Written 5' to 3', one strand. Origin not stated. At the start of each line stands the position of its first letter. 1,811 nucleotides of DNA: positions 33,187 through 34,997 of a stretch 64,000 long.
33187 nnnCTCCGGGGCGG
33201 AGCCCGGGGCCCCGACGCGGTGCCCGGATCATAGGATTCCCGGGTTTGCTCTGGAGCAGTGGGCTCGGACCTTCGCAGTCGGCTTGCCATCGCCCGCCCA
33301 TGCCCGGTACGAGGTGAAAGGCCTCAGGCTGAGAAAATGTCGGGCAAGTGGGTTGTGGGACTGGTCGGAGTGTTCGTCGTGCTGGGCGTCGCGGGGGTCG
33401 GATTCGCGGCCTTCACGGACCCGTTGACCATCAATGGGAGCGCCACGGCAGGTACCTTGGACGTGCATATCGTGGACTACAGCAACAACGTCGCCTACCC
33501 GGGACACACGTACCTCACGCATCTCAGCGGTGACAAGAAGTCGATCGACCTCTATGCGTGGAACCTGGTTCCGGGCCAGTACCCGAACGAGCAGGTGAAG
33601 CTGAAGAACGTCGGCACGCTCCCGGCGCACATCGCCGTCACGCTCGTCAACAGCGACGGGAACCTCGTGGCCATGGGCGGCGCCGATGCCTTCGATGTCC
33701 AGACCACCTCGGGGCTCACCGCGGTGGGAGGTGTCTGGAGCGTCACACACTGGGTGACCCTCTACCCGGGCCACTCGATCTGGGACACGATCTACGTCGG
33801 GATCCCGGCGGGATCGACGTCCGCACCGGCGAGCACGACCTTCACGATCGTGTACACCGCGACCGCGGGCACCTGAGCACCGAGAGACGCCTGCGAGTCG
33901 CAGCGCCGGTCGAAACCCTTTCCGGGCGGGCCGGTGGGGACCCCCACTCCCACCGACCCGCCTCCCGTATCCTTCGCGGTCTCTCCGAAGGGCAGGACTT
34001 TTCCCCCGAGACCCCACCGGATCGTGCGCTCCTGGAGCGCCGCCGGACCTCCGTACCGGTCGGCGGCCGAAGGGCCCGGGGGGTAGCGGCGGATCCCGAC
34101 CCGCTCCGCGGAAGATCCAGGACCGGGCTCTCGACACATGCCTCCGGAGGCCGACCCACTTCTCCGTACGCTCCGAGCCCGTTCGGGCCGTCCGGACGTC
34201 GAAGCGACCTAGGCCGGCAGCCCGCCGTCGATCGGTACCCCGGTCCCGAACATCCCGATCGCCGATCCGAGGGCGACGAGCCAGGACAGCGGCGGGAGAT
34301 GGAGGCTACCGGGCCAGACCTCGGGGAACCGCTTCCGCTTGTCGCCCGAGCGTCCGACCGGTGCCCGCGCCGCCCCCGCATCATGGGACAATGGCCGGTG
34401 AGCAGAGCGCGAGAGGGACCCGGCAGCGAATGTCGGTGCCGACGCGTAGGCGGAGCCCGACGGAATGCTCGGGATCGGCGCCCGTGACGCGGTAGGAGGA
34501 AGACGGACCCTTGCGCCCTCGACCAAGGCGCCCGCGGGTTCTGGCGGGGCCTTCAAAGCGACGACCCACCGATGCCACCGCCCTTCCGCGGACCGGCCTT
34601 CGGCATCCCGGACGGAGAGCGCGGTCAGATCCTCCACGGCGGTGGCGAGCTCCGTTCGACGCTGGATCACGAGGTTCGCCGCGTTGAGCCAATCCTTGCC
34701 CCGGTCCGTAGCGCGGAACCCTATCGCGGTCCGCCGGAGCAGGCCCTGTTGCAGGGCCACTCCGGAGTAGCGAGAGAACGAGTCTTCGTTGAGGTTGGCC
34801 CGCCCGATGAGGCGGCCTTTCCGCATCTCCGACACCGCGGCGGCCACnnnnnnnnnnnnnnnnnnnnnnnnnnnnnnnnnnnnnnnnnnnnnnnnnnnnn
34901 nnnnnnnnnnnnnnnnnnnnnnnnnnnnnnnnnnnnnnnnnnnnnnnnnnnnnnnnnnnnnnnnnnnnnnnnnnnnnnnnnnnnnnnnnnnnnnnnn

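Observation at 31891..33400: Two different secreted proteins share a SipW-cognate-like signal peptide ending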

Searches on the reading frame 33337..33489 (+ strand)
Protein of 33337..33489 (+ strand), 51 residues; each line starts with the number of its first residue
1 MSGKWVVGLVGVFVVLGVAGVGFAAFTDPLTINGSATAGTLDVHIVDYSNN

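Call 5: search_protein_families(library=ncbifam, proteins=[window:33337-33489:+], max_evalue=10)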
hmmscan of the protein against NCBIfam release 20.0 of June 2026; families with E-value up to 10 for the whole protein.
seq(51 aa): 4 families
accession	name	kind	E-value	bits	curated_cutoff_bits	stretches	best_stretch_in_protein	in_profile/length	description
TIGR04088.1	cognate_SipW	domain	0.00072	19.6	19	1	9-41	2-34/34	SipW-dependent-type signal peptide-containing protein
TIGR04527.1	mycoplas_twoTM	subfamily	0.15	11.8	125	1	2-27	8-33/248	MG_279/MG_280 family protein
TIGR04155.1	cyano_PEP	subfamily_domain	1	9.2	21.6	1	29-38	4-13/27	PEP-CTERM sorting domain-containing protein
NF040909.1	OadG_rel_small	subfamily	4.4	7.4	25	1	6-18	10-22/37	OadG-related small transporter subunit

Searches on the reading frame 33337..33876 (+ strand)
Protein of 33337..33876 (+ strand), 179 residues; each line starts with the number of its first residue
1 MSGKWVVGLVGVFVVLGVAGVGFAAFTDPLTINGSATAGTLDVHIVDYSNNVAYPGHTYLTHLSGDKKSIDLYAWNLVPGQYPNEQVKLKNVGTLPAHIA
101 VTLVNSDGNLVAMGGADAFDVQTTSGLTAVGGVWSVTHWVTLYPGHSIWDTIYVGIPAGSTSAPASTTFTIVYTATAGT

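Call 3: search_protein_families(library=ncbifam, proteins=[window:33337-33876:+], max_evalue=10)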
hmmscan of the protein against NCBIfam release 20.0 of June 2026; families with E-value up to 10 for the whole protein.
window:33337-33876:+ (179 aa): 1 family
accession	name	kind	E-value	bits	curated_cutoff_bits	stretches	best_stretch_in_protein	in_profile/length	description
TIGR04088.1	cognate_SipW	domain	0.0033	17.5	19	1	9-41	2-34/34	SipW-dependent-type signal peptide-containing protein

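Call 4: search_protein_families(library=pfam, proteins=[window:33337-33876:+], max_evalue=10)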
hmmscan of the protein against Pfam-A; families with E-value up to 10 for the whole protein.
window:33337-33876:+ (179 aa): 2 families
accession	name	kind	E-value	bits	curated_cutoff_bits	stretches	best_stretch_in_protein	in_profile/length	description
PF10836.13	DUF2574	-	0.013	15.8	27.5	1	4-51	4-49/93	Protein of unknown function (DUF2574)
PF12389.13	Peptidase_M73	-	0.016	15.5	22.5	1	18-47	20-49/196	Camelysin metallo-endopeptidase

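Call 17: find_homologous_proteins(query=window:33337-33876:+, max_evalue=0.001)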
Query window:33337-33876:+ (179 aa): 11 proteins with E <= 0.001 among 468 candidates.
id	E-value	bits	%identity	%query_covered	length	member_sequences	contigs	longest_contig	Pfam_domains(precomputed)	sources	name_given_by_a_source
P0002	1.8e-111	388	100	100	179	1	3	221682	-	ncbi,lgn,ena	-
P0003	5.9e-56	207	58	100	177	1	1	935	-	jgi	jgi:hypothetical protein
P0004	1.8e-54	202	59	100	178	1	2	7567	-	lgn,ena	-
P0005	7.5e-54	200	56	100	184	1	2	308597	-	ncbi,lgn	-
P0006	8.0e-51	191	57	98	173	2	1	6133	-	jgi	jgi:hypothetical protein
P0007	9.4e-49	184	54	100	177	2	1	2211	-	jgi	jgi:predicted ribosomally synthesized peptide with SipW-like signal peptide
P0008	9.0e-23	99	38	99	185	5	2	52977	-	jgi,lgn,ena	jgi:hypothetical protein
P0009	1.7e-21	95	38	99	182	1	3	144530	-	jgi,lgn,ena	-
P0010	1.1e-20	92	36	99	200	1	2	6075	-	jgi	jgi:hypothetical protein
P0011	7.1e-18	83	37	99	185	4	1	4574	-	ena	-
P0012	5.0e-17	80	37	99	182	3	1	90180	-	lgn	-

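Call 19: find_encoding_contigs(protein=P0005, flank=8000, max_places=2)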
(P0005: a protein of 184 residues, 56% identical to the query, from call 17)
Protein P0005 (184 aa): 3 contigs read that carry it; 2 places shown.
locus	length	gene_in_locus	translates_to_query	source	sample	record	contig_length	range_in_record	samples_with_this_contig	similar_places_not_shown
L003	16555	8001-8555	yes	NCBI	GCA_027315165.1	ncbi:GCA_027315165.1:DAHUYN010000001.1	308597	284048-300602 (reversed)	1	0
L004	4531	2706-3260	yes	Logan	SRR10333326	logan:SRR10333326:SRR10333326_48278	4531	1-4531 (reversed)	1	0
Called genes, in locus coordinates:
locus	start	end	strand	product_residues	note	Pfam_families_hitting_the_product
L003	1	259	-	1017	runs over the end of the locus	PF13088:BNR_2 (faint), PF08308:PEGA (faint), PF13620:CarboxypepD_reg (weak)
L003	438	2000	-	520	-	PF00083:Sugar_tr, PF07690:MFS_1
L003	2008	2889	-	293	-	PF12679:ABC2_membrane_2, PF12730:ABC2_membrane_4, PF10920:DUF2705 (weak), PF12698:ABC2_membrane_3 (weak)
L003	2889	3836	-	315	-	PF00005:ABC_tran, PF13304:AAA_21 (weak)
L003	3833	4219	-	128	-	PF01047:MarR, PF12802:MarR_2 (weak), PF22381:Staph_reg_Sar_Rot (weak)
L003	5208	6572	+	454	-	PF02517:Rce1-like (weak)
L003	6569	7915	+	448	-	PF17231:DUF5305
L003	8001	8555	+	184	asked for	-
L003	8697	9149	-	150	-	PF00881:Nitroreductase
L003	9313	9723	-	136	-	PF00903:Glyoxalase, PF18029:Glyoxalase_6 (weak)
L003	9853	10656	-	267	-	PF01738:DLH, PF08840:BAAT_C (faint)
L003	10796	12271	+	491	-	PF00083:Sugar_tr (weak), PF07690:MFS_1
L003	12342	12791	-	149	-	-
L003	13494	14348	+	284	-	PF08241:Methyltransf_11, PF08242:Methyltransf_12, PF13649:Methyltransf_25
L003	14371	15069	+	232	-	PF05724:TPMT, PF13489:Methyltransf_23, PF03848:TehB (weak), PF05175:MTS (weak), PF13649:Methyltransf_25, PF13847:Methyltransf_31, PF08241:Methyltransf_11, PF08242:Methyltransf_12, +1 more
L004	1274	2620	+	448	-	PF17231:DUF5305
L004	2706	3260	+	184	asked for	-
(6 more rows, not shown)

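Call 20: find_encoding_contigs(protein=P0009, flank=8000, max_places=2)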
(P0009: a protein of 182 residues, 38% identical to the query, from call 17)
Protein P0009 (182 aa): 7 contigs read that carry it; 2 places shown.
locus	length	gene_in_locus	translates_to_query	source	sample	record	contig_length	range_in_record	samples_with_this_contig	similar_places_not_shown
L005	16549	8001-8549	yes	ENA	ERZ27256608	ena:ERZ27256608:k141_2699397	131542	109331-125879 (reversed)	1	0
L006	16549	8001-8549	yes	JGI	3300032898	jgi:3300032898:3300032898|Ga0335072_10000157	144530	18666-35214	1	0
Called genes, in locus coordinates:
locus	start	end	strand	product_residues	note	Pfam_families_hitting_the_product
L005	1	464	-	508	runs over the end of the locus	PF00884:Sulfatase, PF01663:Phosphodiest (weak), PF00884:Sulfatase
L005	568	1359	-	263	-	PF00535:Glycos_transf_2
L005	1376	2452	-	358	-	PF00288:GHMP_kinases_N, PF08544:GHMP_kinases_C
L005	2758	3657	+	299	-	PF19656:DUF6159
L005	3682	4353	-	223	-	PF06197:DUF998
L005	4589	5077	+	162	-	-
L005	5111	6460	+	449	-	PF02517:Rce1-like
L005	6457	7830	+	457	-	PF17231:DUF5305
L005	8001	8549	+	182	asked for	-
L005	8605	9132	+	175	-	-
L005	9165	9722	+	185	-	-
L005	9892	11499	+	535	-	PF21070:IcmF_helical (faint), PF08450:SGL (faint), PF25021:TEN_NHL (faint), PF01436:NHL (faint), PF24684:Vgb_lyase (faint)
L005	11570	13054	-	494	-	PF07690:MFS_1, PF00083:Sugar_tr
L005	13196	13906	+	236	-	PF01988:VIT1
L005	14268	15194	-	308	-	PF13588:HSDR_N_2 (weak)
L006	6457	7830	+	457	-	PF17231:DUF5305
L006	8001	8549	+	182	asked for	-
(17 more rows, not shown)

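Call 23: find_encoding_contigs(protein=P0012, flank=8000, max_places=1)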
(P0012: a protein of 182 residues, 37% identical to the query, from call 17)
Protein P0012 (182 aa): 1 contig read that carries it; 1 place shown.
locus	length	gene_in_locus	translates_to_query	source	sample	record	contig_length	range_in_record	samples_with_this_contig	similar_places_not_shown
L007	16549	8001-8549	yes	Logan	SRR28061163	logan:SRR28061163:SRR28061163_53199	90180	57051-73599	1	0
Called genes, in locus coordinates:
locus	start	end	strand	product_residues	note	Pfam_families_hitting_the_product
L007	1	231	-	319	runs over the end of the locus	PF01370:Epimerase, PF02719:Polysacc_synt_2, PF04321:RmlD_sub_bind, PF16363:GDP_Man_Dehyd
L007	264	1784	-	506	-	PF00884:Sulfatase, PF01663:Phosphodiest, PF00884:Sulfatase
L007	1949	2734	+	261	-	PF02567:PhzC-PhzF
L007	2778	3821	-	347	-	PF00288:GHMP_kinases_N, PF08544:GHMP_kinases_C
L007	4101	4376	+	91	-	PF00293:NUDIX (weak)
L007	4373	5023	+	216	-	-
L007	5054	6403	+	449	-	PF02517:Rce1-like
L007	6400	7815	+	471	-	PF17231:DUF5305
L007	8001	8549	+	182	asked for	-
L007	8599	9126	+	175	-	-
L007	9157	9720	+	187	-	-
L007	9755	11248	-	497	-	PF07690:MFS_1, PF00083:Sugar_tr (weak)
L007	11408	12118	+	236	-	PF01988:VIT1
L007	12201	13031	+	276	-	PF13650:Asp_protease_2, PF13975:gag-asp_proteas (weak)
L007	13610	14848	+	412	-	PF05977:MFS_3, PF07690:MFS_1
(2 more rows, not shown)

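Call 24: find_encoding_contigs(protein=P0008, flank=8000, max_places=1)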
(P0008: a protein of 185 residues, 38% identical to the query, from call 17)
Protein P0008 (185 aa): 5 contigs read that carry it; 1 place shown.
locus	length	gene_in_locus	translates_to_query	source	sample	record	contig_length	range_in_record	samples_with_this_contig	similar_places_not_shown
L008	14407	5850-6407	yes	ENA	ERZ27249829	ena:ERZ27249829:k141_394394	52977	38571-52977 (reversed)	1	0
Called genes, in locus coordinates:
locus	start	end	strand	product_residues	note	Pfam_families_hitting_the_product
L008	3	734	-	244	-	?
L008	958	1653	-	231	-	PF06197:DUF998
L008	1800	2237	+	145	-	PF00293:NUDIX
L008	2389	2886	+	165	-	PF14947:HTH_45 (weak)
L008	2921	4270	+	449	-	PF02517:Rce1-like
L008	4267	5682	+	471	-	-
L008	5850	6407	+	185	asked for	-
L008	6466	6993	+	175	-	-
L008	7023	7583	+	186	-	-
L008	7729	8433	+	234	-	PF01988:VIT1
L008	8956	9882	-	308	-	PF13588:HSDR_N_2 (weak)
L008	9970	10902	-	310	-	PF01370:Epimerase, PF13460:NAD_binding_10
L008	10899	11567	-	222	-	PF21948:LplA-B_cat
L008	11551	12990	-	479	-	PF00890:FAD_binding_2 (faint), PF01134:GIDA (faint), PF01494:FAD_binding_3 (faint), PF03486:HI0933_like (faint), PF07992:Pyr_redox_2, PF12831:FAD_oxidored (weak), PF00070:Pyr_redox, PF02852:Pyr_redox_dim, +2 more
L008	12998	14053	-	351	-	PF00676:E1_dh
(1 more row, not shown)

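Call 38: predict_structure(alignment_id=A1)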
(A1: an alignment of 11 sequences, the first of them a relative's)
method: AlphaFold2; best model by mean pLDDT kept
length: 179 residues; sequences in the alignment: 11
mean_pLDDT: 79.8   pTM: 0.69
mean pLDDT of the five models: 79.8, 75.6, 74.8, 74.6, 72.9
residues with pLDDT >= 90: 71; 70-90: 64; 50-70: 23; < 50: 21
segments of 3 or more residues with pLDDT < 50: 1-5, 20-33
pLDDT, mean of each block of 10 residues (from residue 1): 47 52 43 60 84 70 88 89 91 94 88 86 92 91 95 91 88 89
secondary structure, 60 per line:
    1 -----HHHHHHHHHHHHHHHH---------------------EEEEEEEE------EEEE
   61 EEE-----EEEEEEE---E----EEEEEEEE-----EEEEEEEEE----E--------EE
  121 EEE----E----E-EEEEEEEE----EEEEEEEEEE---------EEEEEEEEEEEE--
elements in order: H6-21 E43-50 E57-63 E69-75 E84-91 E97-105 E119-123 E135-142 E147-156 E166-177

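Call 40: search_solved_structures(query=A1, max_evalue=10, show_alignments=3)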
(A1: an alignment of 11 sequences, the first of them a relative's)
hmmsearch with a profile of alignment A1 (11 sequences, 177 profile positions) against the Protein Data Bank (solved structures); distinct sequences matched with E-value up to 10: 8.
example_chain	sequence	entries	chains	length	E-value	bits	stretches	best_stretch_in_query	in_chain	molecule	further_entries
9sj2_C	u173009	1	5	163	0.00015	24.6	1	33-157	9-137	AbpX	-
9rhp_A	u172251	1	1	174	0.00065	22.6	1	62-157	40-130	Archaeal bundling protein X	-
2xvn_A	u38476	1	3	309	0.46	13.3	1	114-162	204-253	ASPERGILLUS FUMIGATUS CHITINASE A1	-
2xtk_A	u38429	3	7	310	0.47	13.2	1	114-162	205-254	CLASS III CHITINASE CHIA1 | CHITINASE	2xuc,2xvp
4tx6_A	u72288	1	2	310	0.47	13.2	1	114-162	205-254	Class III chitinase ChiA1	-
3c4n_A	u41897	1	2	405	1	12.1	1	72-127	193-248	Uncharacterized protein DR_0571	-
5of1_A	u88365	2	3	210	1.6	11.5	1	61-97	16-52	Spore coat-associated protein N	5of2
8aur_A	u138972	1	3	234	1.9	11.3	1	61-97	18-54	Major biofilm matrix component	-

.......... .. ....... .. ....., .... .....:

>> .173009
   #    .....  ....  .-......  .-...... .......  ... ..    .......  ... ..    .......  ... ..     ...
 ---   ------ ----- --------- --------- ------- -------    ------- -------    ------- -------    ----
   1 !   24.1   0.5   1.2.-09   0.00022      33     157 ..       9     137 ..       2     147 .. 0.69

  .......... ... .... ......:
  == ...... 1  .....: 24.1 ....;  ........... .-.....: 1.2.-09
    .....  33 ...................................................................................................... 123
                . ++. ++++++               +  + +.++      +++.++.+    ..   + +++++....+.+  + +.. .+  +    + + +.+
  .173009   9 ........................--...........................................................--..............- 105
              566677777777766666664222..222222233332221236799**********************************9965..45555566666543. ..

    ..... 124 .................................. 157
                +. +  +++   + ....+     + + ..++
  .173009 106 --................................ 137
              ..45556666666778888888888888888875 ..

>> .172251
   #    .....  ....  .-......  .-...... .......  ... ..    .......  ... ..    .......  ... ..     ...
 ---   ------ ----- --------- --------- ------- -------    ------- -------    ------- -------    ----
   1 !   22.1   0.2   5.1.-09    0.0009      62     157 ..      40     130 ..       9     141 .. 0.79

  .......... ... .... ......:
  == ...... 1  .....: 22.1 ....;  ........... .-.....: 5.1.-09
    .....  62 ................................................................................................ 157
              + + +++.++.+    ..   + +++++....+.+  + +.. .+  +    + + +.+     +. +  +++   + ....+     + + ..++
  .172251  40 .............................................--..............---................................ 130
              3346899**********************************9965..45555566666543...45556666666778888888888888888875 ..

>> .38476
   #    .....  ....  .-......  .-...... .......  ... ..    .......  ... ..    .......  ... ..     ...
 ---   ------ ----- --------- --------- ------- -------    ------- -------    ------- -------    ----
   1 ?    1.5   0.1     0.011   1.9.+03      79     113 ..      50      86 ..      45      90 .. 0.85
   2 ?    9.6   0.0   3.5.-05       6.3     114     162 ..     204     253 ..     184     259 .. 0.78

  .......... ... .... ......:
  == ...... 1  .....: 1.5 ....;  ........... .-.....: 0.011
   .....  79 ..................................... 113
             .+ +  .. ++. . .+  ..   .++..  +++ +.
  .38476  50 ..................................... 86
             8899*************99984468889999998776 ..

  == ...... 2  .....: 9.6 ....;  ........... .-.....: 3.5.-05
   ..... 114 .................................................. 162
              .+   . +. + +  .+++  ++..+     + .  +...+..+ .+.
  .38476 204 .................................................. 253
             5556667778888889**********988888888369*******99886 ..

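Call 41: fold_search(model_id=the predicted structure, library=pdb)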
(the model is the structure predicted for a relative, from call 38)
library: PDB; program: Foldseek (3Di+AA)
matches with E <= 10: 979; with E <= 0.001: 0
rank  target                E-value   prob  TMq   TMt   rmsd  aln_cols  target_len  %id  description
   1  9fh8_D                1.8e-03  1.00  0.29  0.22   9.4       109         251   16  Crystal structure of the SPD-2 domain of Apis dorsata CEP192 (released 2025-03-26)
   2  9fh8_G                2.9e-03  1.00  0.32  0.24   5.4       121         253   15  Crystal structure of the SPD-2 domain of Apis dorsata CEP192 (released 2025-03-26)
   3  5yvk                  4.5e-03  0.57  0.23  0.22  17.5       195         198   11  Crystal structure of a cyclase Famc1 from Fischerella ambigua UTEX 1903 (released 2018-11-07)
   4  9fh8_F                5.6e-03  0.93  0.29  0.23  17.0       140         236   14  Crystal structure of the SPD-2 domain of Apis dorsata CEP192 (released 2025-03-26)
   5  9fh8_B                6.6e-03  0.99  0.29  0.21   9.4       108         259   16  Crystal structure of the SPD-2 domain of Apis dorsata CEP192 (released 2025-03-26)
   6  8eht_B                6.9e-03  0.96  0.37  0.38  11.8       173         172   18  Cryo-EM reconstruction of the CS20 bacterial adhesion pili (released 2023-03-22)
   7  3jzv                  7.3e-03  0.38  0.18  0.21  16.0       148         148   11  Crystal structure of Rru_A2000 from Rhodospirillum rubrum: A cupin-2 domain. (released 2009-10-13)
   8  8auk_A                7.7e-03  0.82  0.30  0.03   8.6       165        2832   13  Cryo-EM structure of human BIRC6 in complex with HTRA2. (released 2023-02-15)
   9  6sgf_C                8.6e-03  0.91  0.31  0.39   8.6       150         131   16  Molecular insight into a new low affinity xylan binding module CBM86, from the xylanolytic gut symbiont Roseburia inte (released 2019-11-20)
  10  8b5l_v                9.1e-03  0.99  0.30  0.33   5.0       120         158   16  Cryo-EM structure of ribosome-Sec61-TRAP (TRanslocon Associated Protein) translocon complex (released 2023-03-01)
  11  8auw_A                9.1e-03  0.84  0.30  0.03   8.4       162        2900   14  Cryo-EM structure of human BIRC6 in complex with SMAC. (released 2023-02-15)
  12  3me0_B                9.6e-03  0.99  0.35  0.47   8.6       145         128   11  Structure of the E. coli chaperone PAPD in complex with the pilin domain of the PapGII adhesin (released 2011-04-27)
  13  5yvp_C                9.6e-03  0.35  0.21  0.20  17.7       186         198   12  Crystal structure of an apo form cyclase Filc1 from Fischerella sp. TAU (released 2018-11-07)
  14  6al6_A                9.6e-03  0.21  0.16  0.15  19.2       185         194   10  Crystal structure HpiC1 in P42 space group (released 2018-03-07)
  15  9fh8_E                1.0e-02  1.00  0.34  0.24   4.5       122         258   16  Crystal structure of the SPD-2 domain of Apis dorsata CEP192 (released 2025-03-26)
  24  8aur_A                1.6e-02  0.98  0.46  0.37   7.3       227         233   12  Cryo-EM structure of a TasA fibre (released 2022-11-30)
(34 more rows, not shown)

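Call 74: search_protein_families(library=ncbifam, alignment_id=A1, max_evalue=0.1)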
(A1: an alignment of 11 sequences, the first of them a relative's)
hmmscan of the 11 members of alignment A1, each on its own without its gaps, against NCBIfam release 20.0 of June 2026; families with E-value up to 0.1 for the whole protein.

A. member 1, P0002 (179 aa): 1 family
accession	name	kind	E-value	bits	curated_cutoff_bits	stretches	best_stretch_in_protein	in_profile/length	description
TIGR04088.1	cognate_SipW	domain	0.0033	17.5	19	1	9-41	2-34/34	SipW-dependent-type signal peptide-containing protein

B. families by the number of members that match (of 11 scanned): 3 families
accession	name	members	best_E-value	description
TIGR04088.1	cognate_SipW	7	0.0011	SipW-dependent-type signal peptide-containing protein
NF010296.0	PRK13736.1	1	0.026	F-type conjugal transfer protein TraK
TIGR02588.1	TIGR02588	1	0.091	TIGR02588 family protein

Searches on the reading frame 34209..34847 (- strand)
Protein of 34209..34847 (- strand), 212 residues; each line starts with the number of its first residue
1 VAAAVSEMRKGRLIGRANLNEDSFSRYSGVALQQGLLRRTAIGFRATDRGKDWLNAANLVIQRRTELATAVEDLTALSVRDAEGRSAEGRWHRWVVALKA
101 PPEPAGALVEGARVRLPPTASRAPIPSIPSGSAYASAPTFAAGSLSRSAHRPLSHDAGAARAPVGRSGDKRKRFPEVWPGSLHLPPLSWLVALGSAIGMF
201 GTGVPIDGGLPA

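Call 80: search_protein_families(library=pfam, proteins=[window:34209-34847:-], max_evalue=0.1)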
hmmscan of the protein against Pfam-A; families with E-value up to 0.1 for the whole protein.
window:34209-34847:- (212 aa): 1 family
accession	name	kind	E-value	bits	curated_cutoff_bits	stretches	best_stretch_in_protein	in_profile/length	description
PF14947.12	HTH_45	-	0.0029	18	25.5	1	7-58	19-70/77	Winged helix-turn-helix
